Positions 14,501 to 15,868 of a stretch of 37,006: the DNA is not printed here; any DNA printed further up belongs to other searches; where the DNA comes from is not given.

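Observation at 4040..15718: Eleven-gene translationally coupled operon joining ACP-tethered acyl chemistry to three radical SAM enzymes in a glycan context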

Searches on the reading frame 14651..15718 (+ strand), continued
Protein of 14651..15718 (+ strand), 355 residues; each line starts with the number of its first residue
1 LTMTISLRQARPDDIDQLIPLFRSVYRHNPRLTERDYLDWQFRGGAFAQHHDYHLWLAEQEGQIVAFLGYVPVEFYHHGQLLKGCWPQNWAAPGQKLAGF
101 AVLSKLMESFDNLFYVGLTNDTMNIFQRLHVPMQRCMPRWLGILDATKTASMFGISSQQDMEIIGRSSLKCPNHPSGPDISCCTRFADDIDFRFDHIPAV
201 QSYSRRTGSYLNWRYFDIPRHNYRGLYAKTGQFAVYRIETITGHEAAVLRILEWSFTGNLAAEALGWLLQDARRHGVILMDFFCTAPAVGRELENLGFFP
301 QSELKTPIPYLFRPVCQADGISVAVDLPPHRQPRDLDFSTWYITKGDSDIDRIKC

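Call 52: search_protein_families(library=pfam, proteins=[L015:2902-3963:+, L015:3842-5197:+, L015:5176-5877:+, L015:5864-6868:+, L015:6559-7839:+, L015:11063-12439:+, L015:12181-14211:+, L015:14204-15505:+, L015:15502-16536:+, L015:16572-17441:+], max_evalue=0.001)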
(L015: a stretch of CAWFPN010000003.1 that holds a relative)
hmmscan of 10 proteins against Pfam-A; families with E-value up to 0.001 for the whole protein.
L015:2902-3963:+ (353 aa): 2 families
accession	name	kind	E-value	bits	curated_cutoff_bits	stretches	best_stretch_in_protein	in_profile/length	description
PF03102.20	NeuB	-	8e-67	225.6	22.1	1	44-275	2-237/241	NeuB family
PF08666.17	SAF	-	1.5e-09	38.7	21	1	297-353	3-63/63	SAF domain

L015:3842-5197:+ (451 aa): 1 family
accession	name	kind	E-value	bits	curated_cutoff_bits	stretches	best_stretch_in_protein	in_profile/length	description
PF02350.25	Epimerase_2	-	3.3e-59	200.9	30.6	1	66-410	2-346/347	UDP-N-acetylglucosamine 2-epimerase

L015:5176-5877:+ (233 aa): 1 family
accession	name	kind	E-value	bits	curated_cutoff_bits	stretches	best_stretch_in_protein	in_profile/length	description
PF02348.25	CTP_transf_3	-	3.9e-23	82.8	22.6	1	5-157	2-153/217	Cytidylyltransferase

L015:5864-6868:+ (334 aa): 2 families
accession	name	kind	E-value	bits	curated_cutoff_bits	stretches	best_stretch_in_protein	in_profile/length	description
PF02826.25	2-Hacid_dh_C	-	1.6e-54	184.4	25.1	1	115-295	1-178/178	D-isomer specific 2-hydroxyacid dehydrogenase, NAD binding domain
PF00389.36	2-Hacid_dh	-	4.3e-18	65.7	24.6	1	9-322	2-129/134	D-isomer specific 2-hydroxyacid dehydrogenase, catalytic domain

L015:6559-7839:+ (426 aa): 2 families
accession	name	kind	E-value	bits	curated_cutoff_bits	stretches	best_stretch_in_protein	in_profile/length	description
PF00535.33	Glycos_transf_2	-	1.7e-19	70.8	23.3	1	113-278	1-166/168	Glycosyl transferase family 2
PF13641.12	Glyco_tranf_2_3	-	3.7e-13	50.4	27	1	112-324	3-218/230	Glycosyltransferase like family 2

L015:11063-12439:+ (458 aa): 1 family
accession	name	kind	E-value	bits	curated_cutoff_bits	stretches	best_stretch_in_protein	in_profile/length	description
PF01522.26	Polysacc_deac_1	-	1.7e-18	67.2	23.1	2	332-410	47-118/124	Polysaccharide deacetylase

L015:12181-14211:+ (676 aa): 3 families
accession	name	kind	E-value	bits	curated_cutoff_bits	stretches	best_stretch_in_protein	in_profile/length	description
PF00733.27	Asn_synthase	-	1.1e-54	186.9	21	1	331-664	2-350/354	Asparagine synthase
PF13537.11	GATase_7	-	3.1e-47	160.1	25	1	133-252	1-122/123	Glutamine amidotransferase domain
PF13522.11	GATase_6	-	4.1e-43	146.9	27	1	116-247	1-130/130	Glutamine amidotransferase domain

L015:14204-15505:+ (433 aa): 3 families
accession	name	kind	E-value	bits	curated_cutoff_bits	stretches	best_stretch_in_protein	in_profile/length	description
PF00005.33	ABC_tran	-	4.9e-20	73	25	1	66-197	1-135/137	ABC transporter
PF14524.12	Wzt_C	-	2.3e-07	31.3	30.4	1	281-406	5-132/143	Wzt C-terminal domain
PF13304.12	AAA_21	-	0.00032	21.3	27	0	80-100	3-36/304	AAA domain, putative AbiEii toxin, Type IV TA system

L015:15502-16536:+ (344 aa): 3 families
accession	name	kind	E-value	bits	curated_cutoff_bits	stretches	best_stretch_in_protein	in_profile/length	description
PF00535.33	Glycos_transf_2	-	1.4e-29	103.6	23.3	1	11-166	1-162/168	Glycosyl transferase family 2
PF13641.12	Glyco_tranf_2_3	-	2.8e-13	50.9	27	1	8-193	1-198/230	Glycosyltransferase like family 2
PF10111.15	Glyco_tranf_2_2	-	1.8e-06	28.1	27.3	1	10-111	2-107/276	Glycosyltransferase like family 2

L015:16572-17441:+ (289 aa): 1 family
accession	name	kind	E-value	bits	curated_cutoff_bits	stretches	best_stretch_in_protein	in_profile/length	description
PF05050.19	Methyltransf_21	-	1.2e-18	68.3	22.7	1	96-240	1-150/173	Methyltransferase FkbM domain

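Call 67: search_protein_representatives(alignment_id=A1)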
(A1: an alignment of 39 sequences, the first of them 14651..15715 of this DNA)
Query: 39 sequences, 353 profile positions. Proteins with E-value up to 0.001 (for the whole library): 5173; up to 1e-10: 1546; up to 1e-30: 416. The best 150 are listed.
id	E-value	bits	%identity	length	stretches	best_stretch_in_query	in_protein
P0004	8.8e-147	505.1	-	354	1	1-353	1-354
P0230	2.1e-136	471.0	-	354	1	4-353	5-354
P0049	1.5e-133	461.6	-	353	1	1-353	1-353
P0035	1.6e-133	461.4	-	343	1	13-353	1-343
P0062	6.9e-132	456.1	-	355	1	4-353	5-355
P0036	4.1e-128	443.7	-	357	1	4-353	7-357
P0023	7.5e-127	439.5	-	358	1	2-353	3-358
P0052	1.2e-125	435.6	-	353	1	2-353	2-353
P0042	3.4e-125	434.1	-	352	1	2-352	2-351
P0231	4.9e-124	430.2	-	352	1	2-353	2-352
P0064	8.0e-124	429.6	-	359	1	2-353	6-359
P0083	1.7e-116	405.4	-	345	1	4-352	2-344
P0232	7.9e-116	403.3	-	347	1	4-352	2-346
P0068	2.6e-114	398.3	-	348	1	4-352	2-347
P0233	6.4e-114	397.0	-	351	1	1-352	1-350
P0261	1.1e-68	248.3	-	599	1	5-351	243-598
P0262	1.3e-68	247.9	-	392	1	4-351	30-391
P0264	5.0e-67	242.7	-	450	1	4-351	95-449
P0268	1.2e-65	238.2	-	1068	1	4-351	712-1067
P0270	2.0e-63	230.9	-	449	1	6-351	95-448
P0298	2.1e-50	188.1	-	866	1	12-351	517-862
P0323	3.1e-47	177.6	-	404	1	3-351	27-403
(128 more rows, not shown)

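Call 68: search_protein_families(library=pfam, proteins=[P0261, P0268, P0298, P0264, P0270, P0262, P0323], max_evalue=0.01)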
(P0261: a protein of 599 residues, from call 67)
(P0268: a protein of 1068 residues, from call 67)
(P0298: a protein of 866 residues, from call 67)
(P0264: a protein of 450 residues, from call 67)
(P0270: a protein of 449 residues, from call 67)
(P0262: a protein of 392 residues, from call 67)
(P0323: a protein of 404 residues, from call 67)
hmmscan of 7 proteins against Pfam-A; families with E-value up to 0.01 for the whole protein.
P0261 (599 aa): 4 families
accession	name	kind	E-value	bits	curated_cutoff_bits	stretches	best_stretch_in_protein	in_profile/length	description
PF00583.31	Acetyltransf_1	-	2.5e-11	44.3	20.7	1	293-347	37-85/116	Acetyltransferase (GNAT) family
PF13508.13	Acetyltransf_7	-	3.7e-07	30.9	27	0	300-349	13-55/84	Acetyltransferase (GNAT) domain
PF00550.31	PP-binding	-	9.3e-05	23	20.8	1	162-225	1-63/67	Phosphopantetheine attachment site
PF13527.13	Acetyltransf_9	-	0.00034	21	25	1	295-338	46-89/127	Acetyltransferase (GNAT) domain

P0268 (1068 aa): 6 families
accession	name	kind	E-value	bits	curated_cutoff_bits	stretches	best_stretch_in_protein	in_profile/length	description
PF00583.31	Acetyltransf_1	-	6.7e-11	42.9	20.7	2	747-820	27-88/116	Acetyltransferase (GNAT) family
PF21211.3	FkbH_N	-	4.3e-08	33.7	27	1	67-234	26-185/192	FkbH, N-terminal domain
PF13527.13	Acetyltransf_9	-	8.2e-07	29.5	25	1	736-817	19-98/127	Acetyltransferase (GNAT) domain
PF13508.13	Acetyltransf_7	-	1.4e-06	29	27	0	761-841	4-82/84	Acetyltransferase (GNAT) domain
PF00702.32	Hydrolase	-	0.0025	18.7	26.4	0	282-365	99-183/191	haloacid dehalogenase-like hydrolase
PF00550.31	PP-binding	-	0.0025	18.5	20.8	0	633-697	1-64/67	Phosphopantetheine attachment site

P0298 (866 aa): 4 families
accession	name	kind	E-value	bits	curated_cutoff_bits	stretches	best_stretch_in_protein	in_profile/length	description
PF00501.34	AMP-binding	-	7e-74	249.3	29.9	1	16-364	5-384/384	AMP-binding enzyme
PF13193.12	AMP-binding_C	-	6.4e-21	75.5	24.5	1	414-492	1-76/76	AMP-binding enzyme C-terminal domain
PF00583.31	Acetyltransf_1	-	1.2e-07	32.4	20.7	1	537-613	21-85/116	Acetyltransferase (GNAT) family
PF13508.13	Acetyltransf_7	-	0.00011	23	27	1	560-614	7-54/84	Acetyltransferase (GNAT) domain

P0264 (450 aa): 4 families
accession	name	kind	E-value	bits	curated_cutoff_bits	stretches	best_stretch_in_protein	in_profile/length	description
PF13527.13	Acetyltransf_9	-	8.7e-08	32.7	25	1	97-224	3-124/127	Acetyltransferase (GNAT) domain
PF00583.31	Acetyltransf_1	-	2.8e-05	24.8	20.7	1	141-199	31-84/116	Acetyltransferase (GNAT) family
PF00550.31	PP-binding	-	0.00016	22.3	20.8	1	10-68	2-59/67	Phosphopantetheine attachment site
PF13508.13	Acetyltransf_7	-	0.00085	20.1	27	0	145-203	5-56/84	Acetyltransferase (GNAT) domain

P0270 (449 aa): 3 families
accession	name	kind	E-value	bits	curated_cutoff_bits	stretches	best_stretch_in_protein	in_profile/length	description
PF00583.31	Acetyltransf_1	-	1.1e-06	29.3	20.7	0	281-354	4-70/116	Acetyltransferase (GNAT) family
PF00550.31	PP-binding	-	0.0003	21.4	20.8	1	14-77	1-63/67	Phosphopantetheine attachment site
PF13527.13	Acetyltransf_9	-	0.0013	19.2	25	1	132-196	32-96/127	Acetyltransferase (GNAT) domain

P0262 (392 aa): 2 families
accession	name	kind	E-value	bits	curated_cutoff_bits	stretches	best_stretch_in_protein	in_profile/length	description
PF13527.13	Acetyltransf_9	-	1.7e-07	31.7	25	1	36-136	7-100/127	Acetyltransferase (GNAT) domain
PF00583.31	Acetyltransf_1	-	4.8e-05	24.1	20.7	1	69-157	27-115/116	Acetyltransferase (GNAT) family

P0323 (404 aa): 1 family
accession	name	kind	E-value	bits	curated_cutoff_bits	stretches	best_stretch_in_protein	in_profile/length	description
PF13527.13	Acetyltransf_9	-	0.0022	18.4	25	1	29-119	2-82/127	Acetyltransferase (GNAT) domain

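Call 69: search_solved_structures(query=A1, max_evalue=1)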
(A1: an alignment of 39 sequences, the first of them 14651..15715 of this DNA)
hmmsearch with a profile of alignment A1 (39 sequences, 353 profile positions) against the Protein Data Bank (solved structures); distinct sequences matched with E-value up to 1: 3.
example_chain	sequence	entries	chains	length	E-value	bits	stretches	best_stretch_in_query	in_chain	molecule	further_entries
4j3g_A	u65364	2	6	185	0.3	13.2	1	3-109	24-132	GCN5-related N-acetyltransferase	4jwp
4khb_D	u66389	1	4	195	0.51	12.5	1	7-47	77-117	Uncharacterized protein POB3N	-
9e2g_0V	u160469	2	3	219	0.69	12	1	52-118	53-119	TbMIP23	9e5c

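Call 89: search_dna_similar(query=window:14651-15715:+, collection=plasmids, mode=protein, max_evalue=0.001, max_rows=10)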
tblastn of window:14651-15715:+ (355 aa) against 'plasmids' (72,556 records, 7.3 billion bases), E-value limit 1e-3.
Records with a match: 11; places in all: 11; records where one place covers at least 80% of the query: 11.
Best place of each record, by identity: <60% 11.
By first word of the organism name: Escherichia 6; Azospirillum 4; Sinorhizobium 1.
By predicted mobility (MOB-suite, as given by PLSDB): non-mobilizable 8; mobilizable 2; conjugative 1.
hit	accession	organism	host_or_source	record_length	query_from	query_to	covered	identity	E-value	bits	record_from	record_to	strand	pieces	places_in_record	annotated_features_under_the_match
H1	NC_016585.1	Azospirillum lipoferum 4B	-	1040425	12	350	95%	22.6%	5e-8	62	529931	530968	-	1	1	none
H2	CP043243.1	Escherichia albertii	White-Breasted Nuthatch,genomic ...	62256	5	352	98%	21.9%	2e-5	54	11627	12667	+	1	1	GNAT family N-acetyltransferase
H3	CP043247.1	Escherichia albertii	Oregon Junco,genomic DNA,cloacal swab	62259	5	352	98%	21.9%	2e-5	54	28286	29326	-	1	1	GNAT family N-acetyltransferase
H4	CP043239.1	Escherichia albertii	Oregon Junco,genomic DNA,cloacal swab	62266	5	352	98%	21.9%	2e-5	54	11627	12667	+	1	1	GNAT family N-acetyltransferase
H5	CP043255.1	Escherichia albertii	Oregon Junco,genomic DNA,cloacal swab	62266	5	352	98%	21.9%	2e-5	54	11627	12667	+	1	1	GNAT family N-acetyltransferase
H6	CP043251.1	Escherichia albertii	Oregon Junco,genomic DNA,cloacal swab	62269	5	352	98%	21.9%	2e-5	54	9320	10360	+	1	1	GNAT family N-acetyltransferase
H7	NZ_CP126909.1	Escherichia albertii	-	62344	5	352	98%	21.9%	2e-5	54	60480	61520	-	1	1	GNAT family N-acetyltransferase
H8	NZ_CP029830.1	Azospirillum ramasamyi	single cell,Cow dung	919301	36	350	89%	23.1%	7e-8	62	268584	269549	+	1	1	GNAT family N-acetyltransferase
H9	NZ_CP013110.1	Sinorhizobium americanum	Vachellia farnesiana,cell culture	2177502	32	352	90%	21.9%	8e-6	56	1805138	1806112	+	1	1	record has no annotation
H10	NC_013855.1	Azospirillum sp. B510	-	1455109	12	350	95%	19.8%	2e-4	50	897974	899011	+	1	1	record has no annotation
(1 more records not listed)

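Call 91: get_annotated_region(hit=H2, flank=9000)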
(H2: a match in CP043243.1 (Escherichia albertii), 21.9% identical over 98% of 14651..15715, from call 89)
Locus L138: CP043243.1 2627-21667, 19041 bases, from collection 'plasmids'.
description: Escherichia albertii strain RM15115 plasmid p3RM15115, complete sequence
organism: Escherichia albertii (NCBI taxid 208962)
taxonomy: Bacteria; Pseudomonadota; Gammaproteobacteria; Enterobacterales; Enterobacteriaceae; Escherichia; Escherichia albertii
host: -; source: White-Breasted Nuthatch,genomic DNA,cloacal swab; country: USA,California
typing (MOB-suite, as given by PLSDB): non-mobilizable; replicon rep_cluster_488
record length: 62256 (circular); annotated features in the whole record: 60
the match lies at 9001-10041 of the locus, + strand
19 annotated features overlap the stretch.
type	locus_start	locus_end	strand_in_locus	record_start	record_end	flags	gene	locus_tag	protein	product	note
CDS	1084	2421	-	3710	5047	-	-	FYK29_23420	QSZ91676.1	AAA family ATPase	-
CDS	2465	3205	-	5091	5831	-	-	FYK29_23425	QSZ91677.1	hypothetical protein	-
CDS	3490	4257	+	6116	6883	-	-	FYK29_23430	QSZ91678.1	hypothetical protein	-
CDS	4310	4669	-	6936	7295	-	-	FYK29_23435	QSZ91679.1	hypothetical protein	-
CDS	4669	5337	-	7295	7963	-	-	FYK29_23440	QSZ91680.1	AAA family ATPase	-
CDS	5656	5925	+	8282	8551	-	-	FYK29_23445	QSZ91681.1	DUF1778 domain-containing protein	-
CDS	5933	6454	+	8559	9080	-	-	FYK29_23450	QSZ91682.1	GNAT family N-acetyltransferase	-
CDS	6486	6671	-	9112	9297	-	-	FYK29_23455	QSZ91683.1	hypothetical protein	-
CDS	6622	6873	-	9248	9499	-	-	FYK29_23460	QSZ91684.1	hypothetical protein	-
CDS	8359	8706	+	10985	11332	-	-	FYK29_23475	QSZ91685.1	hypothetical protein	-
CDS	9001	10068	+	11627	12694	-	-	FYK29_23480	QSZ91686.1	GNAT family N-acetyltransferase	-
CDS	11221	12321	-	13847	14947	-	apbC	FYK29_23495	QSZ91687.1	iron-sulfur cluster carrier protein ApbC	-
CDS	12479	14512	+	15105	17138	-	metG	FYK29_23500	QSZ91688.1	methionine--tRNA ligase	-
CDS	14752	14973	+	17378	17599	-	-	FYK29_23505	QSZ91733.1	hypothetical protein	-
CDS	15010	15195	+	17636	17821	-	-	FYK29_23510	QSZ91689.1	hypothetical protein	-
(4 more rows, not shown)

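Call 92: get_annotated_region(hit=H8, flank=9000)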
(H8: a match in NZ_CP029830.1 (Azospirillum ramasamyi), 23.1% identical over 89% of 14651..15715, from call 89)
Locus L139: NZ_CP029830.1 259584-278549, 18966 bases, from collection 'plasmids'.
description: Azospirillum ramasamyi strain M2T2B2 plasmid unnamed1, complete sequence
organism: Azospirillum ramasamyi (NCBI taxid 682998)
taxonomy: Bacteria; Pseudomonadota; Alphaproteobacteria; Rhodospirillales; Azospirillaceae; Azospirillum; Azospirillum ramasamyi
host: -; source: single cell,Cow dung; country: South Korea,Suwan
typing (MOB-suite, as given by PLSDB): non-mobilizable
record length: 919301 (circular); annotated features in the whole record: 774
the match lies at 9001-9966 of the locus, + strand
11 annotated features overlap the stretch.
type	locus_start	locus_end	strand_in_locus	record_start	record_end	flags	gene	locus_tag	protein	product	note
CDS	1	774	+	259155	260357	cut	-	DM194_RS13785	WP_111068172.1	glycosyltransferase family 4 protein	-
CDS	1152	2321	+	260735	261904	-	-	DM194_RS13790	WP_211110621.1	glycosyltransferase family 4 protein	-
CDS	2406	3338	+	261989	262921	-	-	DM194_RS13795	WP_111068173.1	polysaccharide deacetylase family protein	GO:0005975 - carbohydrate metabolic process [Evidence IEA]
CDS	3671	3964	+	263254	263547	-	-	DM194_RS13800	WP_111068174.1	acyl carrier protein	GO:0006633 - fatty acid biosynthetic process [Evidence IEA]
CDS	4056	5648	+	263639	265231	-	-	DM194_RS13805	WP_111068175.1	class I adenylate-forming enzyme family protein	-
CDS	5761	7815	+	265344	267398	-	asnB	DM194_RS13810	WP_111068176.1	asparagine synthase (glutamine-hydrolyzing)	GO:0006529 - asparagine biosynthetic process [Evidence IEA]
CDS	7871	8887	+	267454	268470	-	nadE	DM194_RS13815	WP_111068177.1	NAD(+) synthase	GO:0009435 - NAD biosynthetic process [Evidence IEA]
CDS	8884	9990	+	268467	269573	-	-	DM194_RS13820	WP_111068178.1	GNAT family N-acetyltransferase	-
CDS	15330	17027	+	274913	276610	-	-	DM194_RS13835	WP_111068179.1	monovalent cation:proton antiporter-2 (CPA2) family protein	GO:0006812 - monoatomic cation transport [Evidence IEA]; GO:1902600 - proton transmembrane transport [Evidence IEA]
CDS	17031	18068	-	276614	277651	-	-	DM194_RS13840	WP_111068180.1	sulfate ABC transporter ATP-binding protein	-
CDS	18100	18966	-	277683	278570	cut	cysW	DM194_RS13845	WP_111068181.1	sulfate ABC transporter permease subunit CysW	GO:0008272 - sulfate transport [Evidence IEA]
